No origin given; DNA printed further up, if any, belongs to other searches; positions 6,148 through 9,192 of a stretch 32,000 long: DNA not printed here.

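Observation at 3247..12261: AT-rich glycosylation island sits next to GC-rich paralogues of two of its genes, one of which has decayed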

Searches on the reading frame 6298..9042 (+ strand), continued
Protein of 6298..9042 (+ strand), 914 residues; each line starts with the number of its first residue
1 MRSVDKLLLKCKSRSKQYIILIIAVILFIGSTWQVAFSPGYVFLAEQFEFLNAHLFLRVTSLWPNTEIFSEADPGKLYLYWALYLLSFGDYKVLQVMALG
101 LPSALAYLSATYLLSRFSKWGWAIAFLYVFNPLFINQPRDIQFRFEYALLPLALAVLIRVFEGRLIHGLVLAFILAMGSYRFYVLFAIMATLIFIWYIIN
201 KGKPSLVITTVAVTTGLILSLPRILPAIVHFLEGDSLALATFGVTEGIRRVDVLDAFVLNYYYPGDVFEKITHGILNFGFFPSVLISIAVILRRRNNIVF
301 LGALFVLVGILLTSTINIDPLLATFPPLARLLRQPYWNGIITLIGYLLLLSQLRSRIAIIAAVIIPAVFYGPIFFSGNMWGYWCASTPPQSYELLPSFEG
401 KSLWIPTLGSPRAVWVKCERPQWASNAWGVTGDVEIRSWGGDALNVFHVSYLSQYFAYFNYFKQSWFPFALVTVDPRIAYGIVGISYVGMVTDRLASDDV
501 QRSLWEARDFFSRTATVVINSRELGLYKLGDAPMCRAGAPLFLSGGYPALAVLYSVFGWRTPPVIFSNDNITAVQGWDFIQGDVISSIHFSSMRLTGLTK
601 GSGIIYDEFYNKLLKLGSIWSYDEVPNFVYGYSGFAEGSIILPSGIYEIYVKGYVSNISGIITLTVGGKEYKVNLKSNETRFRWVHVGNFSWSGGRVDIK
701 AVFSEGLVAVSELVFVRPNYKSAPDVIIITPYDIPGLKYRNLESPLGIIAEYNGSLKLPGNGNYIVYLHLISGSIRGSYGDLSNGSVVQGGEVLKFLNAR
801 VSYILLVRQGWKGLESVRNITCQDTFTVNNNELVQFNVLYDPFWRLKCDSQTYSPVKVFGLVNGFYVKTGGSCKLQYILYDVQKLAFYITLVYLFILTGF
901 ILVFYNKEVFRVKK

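Call 73: search_protein_representatives(alignment_id=A1)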
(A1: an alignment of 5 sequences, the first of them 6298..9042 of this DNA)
Query: 5 sequences, 906 profile positions. Proteins with E-value up to 0.001 (for the whole library): 124; up to 1e-10: 37; up to 1e-30: 27. The best 124 are listed.
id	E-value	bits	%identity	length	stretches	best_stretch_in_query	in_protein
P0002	0.0e+00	1594.8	-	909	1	1-905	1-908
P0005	0.0e+00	1411.4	-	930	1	3-905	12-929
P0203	6.4e-167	573.8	-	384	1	17-374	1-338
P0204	4.8e-67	243.3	-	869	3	22-551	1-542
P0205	6.4e-66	239.5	-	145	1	572-714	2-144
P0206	3.7e-63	230.4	-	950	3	5-525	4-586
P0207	2.3e-54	201.3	-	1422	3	6-539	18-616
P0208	9.9e-53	195.9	-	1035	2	9-700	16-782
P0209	2.2e-52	194.8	-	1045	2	19-690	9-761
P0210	4.2e-52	193.8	-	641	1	4-552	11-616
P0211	1.7e-51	191.9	-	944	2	1-681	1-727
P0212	6.1e-49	183.4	-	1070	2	15-540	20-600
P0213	4.6e-48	180.4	-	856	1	3-484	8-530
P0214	6.4e-48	180.0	-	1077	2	7-698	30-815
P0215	2.2e-47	178.2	-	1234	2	5-440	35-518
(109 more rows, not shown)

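Call 74: search_protein_families(library=pfam, proteins=[P0204, P0206, P0207, P0208, P0209, P0211, P0212, P0214, P0215], max_evalue=0.1)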
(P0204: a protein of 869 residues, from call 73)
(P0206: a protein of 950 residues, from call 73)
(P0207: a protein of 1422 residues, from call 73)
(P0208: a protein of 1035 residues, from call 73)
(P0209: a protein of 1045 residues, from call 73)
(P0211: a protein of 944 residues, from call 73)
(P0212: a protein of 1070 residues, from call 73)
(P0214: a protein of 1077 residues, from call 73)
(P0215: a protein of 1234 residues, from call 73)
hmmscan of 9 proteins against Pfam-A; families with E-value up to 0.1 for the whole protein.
P0204 (869 aa): 1 family
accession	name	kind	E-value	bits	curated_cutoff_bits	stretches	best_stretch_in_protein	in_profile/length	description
PF09527.15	ATPase_gene1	-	0.056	13.9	26.6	1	305-337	11-44/54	Putative F0F1-ATPase subunit Ca2+/Mg2+ transporter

P0206 (950 aa): 0 families

P0207 (1422 aa): 2 families
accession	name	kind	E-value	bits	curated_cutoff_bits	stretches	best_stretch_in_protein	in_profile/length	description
PF02018.23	CBM_4_9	-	5.7e-09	36.9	25.9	2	1127-1230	29-132/136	Carbohydrate binding domain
PF25275.1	Golvesin_C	-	0.017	15.6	31.6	0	894-960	42-111/132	Golvesin C-terminal domain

P0208 (1035 aa): 0 families

P0209 (1045 aa): 2 families
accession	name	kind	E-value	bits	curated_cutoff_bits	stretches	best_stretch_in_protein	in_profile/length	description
PF25275.1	Golvesin_C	-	0.00092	19.7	31.6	1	685-760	39-117/132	Golvesin C-terminal domain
PF01226.23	Form_Nir_trans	-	0.063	13.1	34.6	0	91-186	131-223/240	Formate/nitrite transporter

P0211 (944 aa): 0 families

P0212 (1070 aa): 1 family
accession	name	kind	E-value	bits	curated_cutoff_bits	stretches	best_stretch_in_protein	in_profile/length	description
PF08857.17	ParBc_2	-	0.028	15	23.6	0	962-1014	29-82/158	Putative ParB-like nuclease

P0214 (1077 aa): 0 families

P0215 (1234 aa): 3 families
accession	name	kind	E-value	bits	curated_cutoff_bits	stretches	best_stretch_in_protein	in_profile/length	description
PF16990.11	CBM_35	-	7e-07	30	28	1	889-968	37-116/121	Carbohydrate binding module (family 35)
PF13860.13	FlgD_ig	-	0.001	19.4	27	0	1013-1050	20-59/79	FlgD Ig-like domain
PF07210.18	DUF1416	-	0.048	14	23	0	994-1056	12-73/97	Protein of unknown function (DUF1416)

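Call 77: search_solved_structures(query=A4, max_evalue=10)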
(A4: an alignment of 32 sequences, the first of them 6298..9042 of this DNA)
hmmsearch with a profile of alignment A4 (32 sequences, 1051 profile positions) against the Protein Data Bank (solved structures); distinct sequences matched with E-value up to 10: 3.
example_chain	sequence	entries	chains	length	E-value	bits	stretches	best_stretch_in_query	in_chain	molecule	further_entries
4i3g_A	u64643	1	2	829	0.0041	18.4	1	849-937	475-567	Beta-glucosidase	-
7ehg_A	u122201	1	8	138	0.026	15.8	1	700-777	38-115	MiXBM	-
4w9r_A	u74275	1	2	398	0.12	13.6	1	488-564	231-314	Uncharacterized protein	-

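Call 89: predict_structure(alignment_id=A4)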
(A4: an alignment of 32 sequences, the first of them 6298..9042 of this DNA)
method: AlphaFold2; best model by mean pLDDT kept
length: 914 residues; sequences in the alignment: 32
mean_pLDDT: 86.9   pTM: 0.83
mean pLDDT of the five models: 86.9, 85.7, 84.1, 83.5, 81.8
residues with pLDDT >= 90: 547; 70-90: 276; 50-70: 63; < 50: 28
segments of 3 or more residues with pLDDT < 50: 1-12, 236-245, 909-914
pLDDT, mean of each block of 10 residues (from residue 1): 35 73 97 94 87 84 72 82 93 96 97 93 96 91 95 96 89 91 93 95 91 94 86 57 51 91 74 89 95 94 96 82 74 87 98 92 92 93 91 92 74 79 68 85 77 77 65 89 94 82 87 94 93 91 91 94 87 86 88 89 66 83 83 95 95 94 96 94 93 95 95 89 84 88 88 88 92 93 92 93 92 79 90 92 91 93 93 93 93 91 67 40
secondary structure, 60 per line:
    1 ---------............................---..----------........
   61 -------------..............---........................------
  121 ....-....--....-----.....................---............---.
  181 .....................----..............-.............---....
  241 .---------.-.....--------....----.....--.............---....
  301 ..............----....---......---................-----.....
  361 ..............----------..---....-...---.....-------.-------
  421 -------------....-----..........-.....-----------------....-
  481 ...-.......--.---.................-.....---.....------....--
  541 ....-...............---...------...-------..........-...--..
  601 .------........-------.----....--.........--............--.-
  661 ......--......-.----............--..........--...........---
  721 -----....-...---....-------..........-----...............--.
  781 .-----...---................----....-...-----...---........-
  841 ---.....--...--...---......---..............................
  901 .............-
elements in order (helices of 4 or more, strands of 3 or more residues): H10-37 H53-60 H74-87 H91-114 H121-124 H126-129 H132-135 H141-161 H165-176 H180-201 H206-219 H221-233 H237-241 H253-257 H266-269 H274-278 H281-293 H297-313 H319-322 H326-331 H335-350 H356-374 H390-393 E401-405 H434-437 E443-445 H446-452 H454-458 H476-479 E485-491 H498-514 E516-520 E524-528 E535-538 E541-544 H547-560 E564-566 E573-575 E583-589 E594-596 E599-601 H608-615 E628-631 E634-642 E645-656 E661-666 E669-674 E681-692 E695-704 E707-717 E726-729 E737-740 E748-757 E763-777 E787-789 E793-808 H813-816 E818-820 E826-828 E832-839 E844-848 E851-853 E856-858 E862-867 E871-877 H878-913

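Call 91: fold_search(model_id=the predicted structure, library=pdb)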
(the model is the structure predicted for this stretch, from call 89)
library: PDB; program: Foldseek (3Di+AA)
matches with E <= 10: 1374; with E <= 0.001: 16
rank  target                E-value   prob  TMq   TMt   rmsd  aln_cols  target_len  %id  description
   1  6wby                  1.9e-17  1.00  0.51  0.40  13.0      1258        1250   10  Single-Particle Cryo-EM Structure of Arabinofuranosyltransferase AftD from Mycobacteria, Mutant R1389S Class 2 (released 2020-05-13)
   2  6w98_A                4.5e-17  1.00  0.50  0.37  14.8      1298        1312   10  Single-Particle Cryo-EM Structure of Arabinofuranosyltransferase AftD from Mycobacteria (released 2020-05-13)
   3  6wbx                  5.1e-16  1.00  0.50  0.38  13.9      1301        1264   10  Single-Particle Cryo-EM Structure of Arabinofuranosyltransferase AftD from Mycobacteria, Mutant R1389S Class 1 (released 2020-05-13)
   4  5x7g                  8.1e-06  1.00  0.12  0.16  19.3       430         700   11  Crystal Structure of Paenibacillus sp. 598K cycloisomaltooligosaccharide glucanotransferase (released 2017-04-26)
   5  3wnp_A                3.3e-05  1.00  0.12  0.15  17.6       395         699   10  D308A, F268V, D469Y, A513V, and Y515S quintuple mutant of Bacillus circulans T-3040 cycloisomaltooligosaccharide gluca (released 2014-02-05)
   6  5x7o_A                3.5e-05  1.00  0.12  0.10  11.9       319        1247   13  Crystal structure of Paenibacillus sp. 598K alpha-1,6-glucosyltransferase (released 2017-07-26)
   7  6f2p                  4.2e-05  1.00  0.11  0.10  16.8       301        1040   13  Structure of Paenibacillus xanthan lyase to 2.6 A resolution (released 2018-12-05)
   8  3wnn_B                4.8e-05  1.00  0.13  0.16  18.6       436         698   10  D308A mutant of Bacillus circulans T-3040 cycloisomaltooligosaccharide glucanotransferase complexed with isomaltooctao (released 2014-02-05)
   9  3wnk                  7.0e-05  1.00  0.12  0.15  18.2       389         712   10  Crystal Structure of Bacillus circulans T-3040 cycloisomaltooligosaccharide glucanotransferase (released 2014-02-05)
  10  3wnl_A                8.8e-05  1.00  0.12  0.15  17.3       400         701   10  D308A mutant of Bacillus circulans T-3040 cycloisomaltooligosaccharide glucanotransferase complexed with isomaltohexao (released 2014-02-05)
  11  5ezm                  9.2e-05  1.00  0.25  0.37  16.6       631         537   10  Crystal Structure of ArnT from Cupriavidus metallidurans in the apo state (released 2016-02-17)
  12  3wnn_A                1.5e-04  1.00  0.12  0.16  17.4       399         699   10  D308A mutant of Bacillus circulans T-3040 cycloisomaltooligosaccharide glucanotransferase complexed with isomaltooctao (released 2014-02-05)
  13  3wno_A                1.5e-04  1.00  0.11  0.14  18.6       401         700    9  D308A mutant of Bacillus circulans T-3040 cycloisomaltooligosaccharide glucanotransferase complexed with cycloisomalto (released 2014-02-05)
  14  8b6l_I                3.2e-04  1.00  0.30  0.38  15.6       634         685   12  Subtomogram average of the human Sec61-TRAP-OSTA-translocon (released 2022-12-07)
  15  5f15                  3.7e-04  1.00  0.30  0.47  10.7       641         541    9  Crystal Structure of ArnT from Cupriavidus metallidurans bound to Undecaprenyl phosphate (released 2016-02-17)
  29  5ogl_A                2.5e-03  1.00  0.29  0.35   9.5       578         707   10  Structure of bacterial oligosaccharyltransferase PglB in complex with an acceptor peptide and an lipid-linked oligosac (released 2017-10-25)
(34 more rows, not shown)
